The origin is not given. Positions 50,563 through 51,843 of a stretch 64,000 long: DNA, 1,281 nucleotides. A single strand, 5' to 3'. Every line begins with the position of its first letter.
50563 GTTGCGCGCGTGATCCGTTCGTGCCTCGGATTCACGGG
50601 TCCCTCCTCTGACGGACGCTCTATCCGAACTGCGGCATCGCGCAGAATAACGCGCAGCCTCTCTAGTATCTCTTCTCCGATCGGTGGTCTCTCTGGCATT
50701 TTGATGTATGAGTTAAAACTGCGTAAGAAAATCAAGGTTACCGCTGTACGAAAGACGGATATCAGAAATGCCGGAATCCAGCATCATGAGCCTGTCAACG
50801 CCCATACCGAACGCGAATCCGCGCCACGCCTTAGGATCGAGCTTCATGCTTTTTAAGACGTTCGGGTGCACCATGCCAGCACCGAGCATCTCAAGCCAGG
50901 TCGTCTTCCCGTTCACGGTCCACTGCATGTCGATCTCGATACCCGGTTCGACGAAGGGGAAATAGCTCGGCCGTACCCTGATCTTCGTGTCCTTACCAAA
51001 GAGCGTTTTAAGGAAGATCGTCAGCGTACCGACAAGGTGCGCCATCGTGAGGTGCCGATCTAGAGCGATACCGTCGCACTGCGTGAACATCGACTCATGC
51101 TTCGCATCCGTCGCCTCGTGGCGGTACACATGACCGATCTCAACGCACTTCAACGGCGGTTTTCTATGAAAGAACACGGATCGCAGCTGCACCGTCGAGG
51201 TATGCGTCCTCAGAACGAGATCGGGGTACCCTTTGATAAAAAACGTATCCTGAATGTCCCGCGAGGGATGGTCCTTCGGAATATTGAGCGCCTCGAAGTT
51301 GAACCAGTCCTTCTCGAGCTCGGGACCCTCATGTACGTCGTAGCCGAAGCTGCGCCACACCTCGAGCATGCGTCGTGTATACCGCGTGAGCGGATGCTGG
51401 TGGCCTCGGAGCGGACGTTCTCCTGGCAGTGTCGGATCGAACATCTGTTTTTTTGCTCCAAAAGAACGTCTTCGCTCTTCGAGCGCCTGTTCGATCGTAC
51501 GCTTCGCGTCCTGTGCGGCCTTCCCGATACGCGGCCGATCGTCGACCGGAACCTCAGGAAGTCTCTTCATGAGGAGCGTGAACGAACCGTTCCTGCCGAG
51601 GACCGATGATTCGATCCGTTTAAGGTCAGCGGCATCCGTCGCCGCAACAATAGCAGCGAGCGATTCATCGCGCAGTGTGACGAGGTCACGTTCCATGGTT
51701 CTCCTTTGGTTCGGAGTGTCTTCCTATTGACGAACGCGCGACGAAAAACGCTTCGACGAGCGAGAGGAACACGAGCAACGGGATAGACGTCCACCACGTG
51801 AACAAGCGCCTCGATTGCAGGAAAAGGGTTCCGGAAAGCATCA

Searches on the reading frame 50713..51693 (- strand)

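Call 22: search_protein_families(library=pfam, proteins=[window:50713-51693:-], max_evalue=0.001)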
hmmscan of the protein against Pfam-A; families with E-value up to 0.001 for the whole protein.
window:50713-51693:- (326 aa): 2 families
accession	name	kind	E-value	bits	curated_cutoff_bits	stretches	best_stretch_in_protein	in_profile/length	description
PF01409.25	tRNA-synt_2d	-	3.6e-85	285.8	19.8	1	86-326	3-246/246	tRNA synthetases class II core domain (F)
PF02912.23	Phe_tRNA-synt_N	-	1.5e-13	50.9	22.3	1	20-81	2-63/69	Aminoacyl tRNA synthetase class II, N-terminal domain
